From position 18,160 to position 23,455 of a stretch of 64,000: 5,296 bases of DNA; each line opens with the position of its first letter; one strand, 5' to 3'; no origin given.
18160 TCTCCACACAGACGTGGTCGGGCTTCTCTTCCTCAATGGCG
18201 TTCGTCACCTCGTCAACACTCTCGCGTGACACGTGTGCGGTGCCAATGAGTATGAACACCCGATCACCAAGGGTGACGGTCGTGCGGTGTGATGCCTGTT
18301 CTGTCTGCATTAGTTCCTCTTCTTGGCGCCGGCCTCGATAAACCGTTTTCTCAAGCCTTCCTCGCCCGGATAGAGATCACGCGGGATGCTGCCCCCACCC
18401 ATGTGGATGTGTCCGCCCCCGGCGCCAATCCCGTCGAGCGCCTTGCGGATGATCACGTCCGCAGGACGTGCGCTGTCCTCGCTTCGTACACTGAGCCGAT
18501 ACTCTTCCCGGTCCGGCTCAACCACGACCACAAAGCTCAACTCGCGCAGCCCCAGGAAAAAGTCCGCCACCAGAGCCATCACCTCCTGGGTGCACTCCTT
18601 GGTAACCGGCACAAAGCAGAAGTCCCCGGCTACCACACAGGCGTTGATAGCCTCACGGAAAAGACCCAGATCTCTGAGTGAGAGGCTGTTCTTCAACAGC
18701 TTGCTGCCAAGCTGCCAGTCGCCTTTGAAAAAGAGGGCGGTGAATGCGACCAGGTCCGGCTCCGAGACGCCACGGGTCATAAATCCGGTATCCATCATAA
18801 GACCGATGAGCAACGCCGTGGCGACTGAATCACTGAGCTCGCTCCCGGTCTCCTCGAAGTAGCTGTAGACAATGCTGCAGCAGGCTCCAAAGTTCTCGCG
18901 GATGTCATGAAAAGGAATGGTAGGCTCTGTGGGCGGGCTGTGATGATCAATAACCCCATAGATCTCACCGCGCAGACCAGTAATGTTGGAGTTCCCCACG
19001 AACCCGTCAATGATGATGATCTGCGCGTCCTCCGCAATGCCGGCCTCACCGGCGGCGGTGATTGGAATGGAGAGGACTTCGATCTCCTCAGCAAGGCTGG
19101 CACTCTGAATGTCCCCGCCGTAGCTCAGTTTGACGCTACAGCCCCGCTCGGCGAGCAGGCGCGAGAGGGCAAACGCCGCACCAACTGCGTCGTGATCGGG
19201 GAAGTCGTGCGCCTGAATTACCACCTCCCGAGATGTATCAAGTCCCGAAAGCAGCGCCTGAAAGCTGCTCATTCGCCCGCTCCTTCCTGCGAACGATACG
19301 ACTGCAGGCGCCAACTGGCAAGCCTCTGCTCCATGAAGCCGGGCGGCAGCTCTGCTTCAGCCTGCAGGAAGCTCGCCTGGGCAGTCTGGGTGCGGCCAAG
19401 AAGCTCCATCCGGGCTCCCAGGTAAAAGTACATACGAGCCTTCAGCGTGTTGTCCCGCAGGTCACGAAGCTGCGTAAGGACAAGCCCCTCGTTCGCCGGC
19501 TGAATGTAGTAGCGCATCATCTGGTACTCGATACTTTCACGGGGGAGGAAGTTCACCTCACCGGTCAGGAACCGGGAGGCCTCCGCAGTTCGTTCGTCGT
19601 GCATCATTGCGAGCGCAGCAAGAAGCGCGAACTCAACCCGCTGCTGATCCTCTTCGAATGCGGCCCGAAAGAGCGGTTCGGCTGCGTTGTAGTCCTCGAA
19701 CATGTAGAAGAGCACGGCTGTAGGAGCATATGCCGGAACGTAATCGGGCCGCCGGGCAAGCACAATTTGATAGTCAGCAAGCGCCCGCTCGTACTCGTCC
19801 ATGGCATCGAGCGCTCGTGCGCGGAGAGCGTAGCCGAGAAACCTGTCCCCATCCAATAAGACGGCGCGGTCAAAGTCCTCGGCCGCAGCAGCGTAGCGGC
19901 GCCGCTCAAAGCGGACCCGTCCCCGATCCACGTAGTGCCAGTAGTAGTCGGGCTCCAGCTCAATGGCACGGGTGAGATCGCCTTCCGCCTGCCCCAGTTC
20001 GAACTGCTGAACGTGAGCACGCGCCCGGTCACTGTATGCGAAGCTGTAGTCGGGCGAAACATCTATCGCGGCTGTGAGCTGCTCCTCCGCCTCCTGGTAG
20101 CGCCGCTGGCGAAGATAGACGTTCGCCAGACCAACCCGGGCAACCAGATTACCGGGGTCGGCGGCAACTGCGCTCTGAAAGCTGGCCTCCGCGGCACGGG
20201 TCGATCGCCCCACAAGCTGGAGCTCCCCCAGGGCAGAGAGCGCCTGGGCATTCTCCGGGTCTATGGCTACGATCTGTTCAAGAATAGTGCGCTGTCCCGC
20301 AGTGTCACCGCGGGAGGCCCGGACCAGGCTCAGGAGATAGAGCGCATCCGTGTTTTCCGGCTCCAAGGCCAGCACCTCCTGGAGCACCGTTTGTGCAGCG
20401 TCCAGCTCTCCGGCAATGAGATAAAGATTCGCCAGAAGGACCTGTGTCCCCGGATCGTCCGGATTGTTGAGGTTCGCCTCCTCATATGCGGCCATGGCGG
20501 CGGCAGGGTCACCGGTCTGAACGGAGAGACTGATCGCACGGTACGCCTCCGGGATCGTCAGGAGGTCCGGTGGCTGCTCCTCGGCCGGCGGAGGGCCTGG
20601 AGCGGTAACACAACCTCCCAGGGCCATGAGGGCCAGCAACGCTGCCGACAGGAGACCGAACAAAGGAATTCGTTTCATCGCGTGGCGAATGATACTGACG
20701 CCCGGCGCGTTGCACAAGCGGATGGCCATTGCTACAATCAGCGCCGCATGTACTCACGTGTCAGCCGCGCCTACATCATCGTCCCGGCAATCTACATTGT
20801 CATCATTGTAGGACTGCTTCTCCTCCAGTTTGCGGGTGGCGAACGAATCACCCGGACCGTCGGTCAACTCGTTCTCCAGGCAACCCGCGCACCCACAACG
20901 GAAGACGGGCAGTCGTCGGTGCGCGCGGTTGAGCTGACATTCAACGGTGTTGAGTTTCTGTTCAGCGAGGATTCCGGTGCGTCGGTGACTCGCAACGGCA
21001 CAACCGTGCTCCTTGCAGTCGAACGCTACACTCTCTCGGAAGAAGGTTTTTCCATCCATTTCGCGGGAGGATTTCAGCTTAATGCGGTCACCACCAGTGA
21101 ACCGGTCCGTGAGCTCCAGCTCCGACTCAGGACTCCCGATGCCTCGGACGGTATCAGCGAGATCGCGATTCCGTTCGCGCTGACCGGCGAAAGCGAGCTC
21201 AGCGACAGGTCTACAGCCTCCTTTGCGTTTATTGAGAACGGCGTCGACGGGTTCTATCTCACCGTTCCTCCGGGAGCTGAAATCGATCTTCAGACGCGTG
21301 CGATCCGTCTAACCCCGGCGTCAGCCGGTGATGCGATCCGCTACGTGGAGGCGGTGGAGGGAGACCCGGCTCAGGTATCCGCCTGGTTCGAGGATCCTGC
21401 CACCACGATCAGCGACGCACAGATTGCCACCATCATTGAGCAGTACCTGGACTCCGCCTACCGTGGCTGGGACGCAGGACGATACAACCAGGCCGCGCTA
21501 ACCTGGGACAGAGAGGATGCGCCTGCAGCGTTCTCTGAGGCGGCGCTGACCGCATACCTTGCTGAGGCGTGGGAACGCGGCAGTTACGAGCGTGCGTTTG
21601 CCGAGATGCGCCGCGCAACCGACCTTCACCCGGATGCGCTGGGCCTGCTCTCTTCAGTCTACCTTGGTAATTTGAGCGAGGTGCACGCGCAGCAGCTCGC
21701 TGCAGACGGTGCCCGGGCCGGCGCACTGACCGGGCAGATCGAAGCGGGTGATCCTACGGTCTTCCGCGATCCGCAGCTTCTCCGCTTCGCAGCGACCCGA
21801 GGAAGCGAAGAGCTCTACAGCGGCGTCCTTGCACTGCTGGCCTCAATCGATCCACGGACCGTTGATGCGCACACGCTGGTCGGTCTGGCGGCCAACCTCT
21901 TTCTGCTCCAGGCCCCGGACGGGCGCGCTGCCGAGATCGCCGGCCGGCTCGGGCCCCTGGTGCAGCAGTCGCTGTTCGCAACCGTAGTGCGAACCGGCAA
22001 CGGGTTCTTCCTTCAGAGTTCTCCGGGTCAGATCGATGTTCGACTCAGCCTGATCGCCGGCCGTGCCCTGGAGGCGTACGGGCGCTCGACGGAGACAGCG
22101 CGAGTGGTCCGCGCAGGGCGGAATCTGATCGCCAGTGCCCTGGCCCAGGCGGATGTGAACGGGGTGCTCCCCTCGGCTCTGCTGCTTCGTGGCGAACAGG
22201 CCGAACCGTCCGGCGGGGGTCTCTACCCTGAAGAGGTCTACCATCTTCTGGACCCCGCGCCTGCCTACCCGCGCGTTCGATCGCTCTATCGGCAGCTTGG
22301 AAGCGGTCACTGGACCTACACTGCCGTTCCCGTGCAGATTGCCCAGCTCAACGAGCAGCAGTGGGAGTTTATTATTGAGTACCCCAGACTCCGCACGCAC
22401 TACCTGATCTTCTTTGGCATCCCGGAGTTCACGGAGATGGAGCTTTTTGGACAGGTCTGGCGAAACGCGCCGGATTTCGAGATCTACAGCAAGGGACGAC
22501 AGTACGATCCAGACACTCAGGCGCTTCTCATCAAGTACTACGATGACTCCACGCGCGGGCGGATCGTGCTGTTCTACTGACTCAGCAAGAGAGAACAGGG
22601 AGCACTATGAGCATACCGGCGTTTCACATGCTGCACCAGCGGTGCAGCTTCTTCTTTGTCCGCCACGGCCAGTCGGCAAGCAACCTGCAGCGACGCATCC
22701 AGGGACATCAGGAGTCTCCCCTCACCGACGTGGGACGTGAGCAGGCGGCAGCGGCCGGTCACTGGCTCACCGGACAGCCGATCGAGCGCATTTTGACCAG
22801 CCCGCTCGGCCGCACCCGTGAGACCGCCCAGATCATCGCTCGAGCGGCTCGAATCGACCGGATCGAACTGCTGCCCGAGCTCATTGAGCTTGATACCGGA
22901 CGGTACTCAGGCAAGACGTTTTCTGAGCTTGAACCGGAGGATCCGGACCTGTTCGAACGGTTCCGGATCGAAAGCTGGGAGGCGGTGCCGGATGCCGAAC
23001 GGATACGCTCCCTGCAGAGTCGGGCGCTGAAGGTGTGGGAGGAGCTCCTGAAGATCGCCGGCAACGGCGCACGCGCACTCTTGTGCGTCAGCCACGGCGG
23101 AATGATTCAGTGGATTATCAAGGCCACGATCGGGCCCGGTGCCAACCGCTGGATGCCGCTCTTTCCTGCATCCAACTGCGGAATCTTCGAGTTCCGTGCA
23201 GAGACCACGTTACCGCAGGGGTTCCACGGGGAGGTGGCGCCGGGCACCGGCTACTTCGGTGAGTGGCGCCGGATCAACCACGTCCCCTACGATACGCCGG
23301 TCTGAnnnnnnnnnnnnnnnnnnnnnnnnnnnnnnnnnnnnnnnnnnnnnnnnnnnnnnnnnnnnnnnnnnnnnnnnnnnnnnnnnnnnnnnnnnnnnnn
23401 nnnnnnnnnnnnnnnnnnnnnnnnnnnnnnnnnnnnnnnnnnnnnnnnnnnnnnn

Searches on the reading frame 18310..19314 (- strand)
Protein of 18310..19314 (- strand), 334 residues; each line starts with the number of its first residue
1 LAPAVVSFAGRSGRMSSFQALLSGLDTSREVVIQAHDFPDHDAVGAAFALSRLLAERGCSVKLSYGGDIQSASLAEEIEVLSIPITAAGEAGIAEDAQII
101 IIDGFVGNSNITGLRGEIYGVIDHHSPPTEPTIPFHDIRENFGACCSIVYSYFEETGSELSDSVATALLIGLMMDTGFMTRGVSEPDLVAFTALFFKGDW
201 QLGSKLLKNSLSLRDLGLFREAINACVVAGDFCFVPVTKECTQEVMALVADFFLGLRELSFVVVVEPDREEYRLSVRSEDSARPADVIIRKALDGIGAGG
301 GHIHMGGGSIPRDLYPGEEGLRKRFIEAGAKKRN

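Call 40: search_protein_families(library=pfam, proteins=[window:18310-19314:-], max_evalue=0.00001)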
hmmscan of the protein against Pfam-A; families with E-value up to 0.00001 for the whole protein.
window:18310-19314:- (334 aa): 1 family
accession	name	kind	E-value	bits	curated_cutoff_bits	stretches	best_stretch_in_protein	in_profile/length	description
PF01368.27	DHH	-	1.7e-09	38.4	28.1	1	31-171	2-124/125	DHH family, N-terminal domain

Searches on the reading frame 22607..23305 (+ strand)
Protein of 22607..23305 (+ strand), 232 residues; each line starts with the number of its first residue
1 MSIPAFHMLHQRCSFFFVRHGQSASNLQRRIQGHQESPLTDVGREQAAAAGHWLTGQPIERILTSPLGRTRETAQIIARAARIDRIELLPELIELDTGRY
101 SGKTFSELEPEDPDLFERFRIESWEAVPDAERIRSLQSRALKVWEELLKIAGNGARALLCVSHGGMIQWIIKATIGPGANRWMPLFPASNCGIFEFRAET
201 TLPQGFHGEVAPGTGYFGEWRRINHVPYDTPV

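Call 40: search_protein_families(library=pfam, proteins=[window:22607-23305:+], max_evalue=0.00001)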
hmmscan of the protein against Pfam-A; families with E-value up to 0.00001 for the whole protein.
window:22607-23305:+ (232 aa): 1 family
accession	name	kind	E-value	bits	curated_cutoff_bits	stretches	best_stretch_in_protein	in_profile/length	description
PF00300.27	His_Phos_1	-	1e-43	149.7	21.7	1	16-197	2-180/194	Histidine phosphatase superfamily (branch 1)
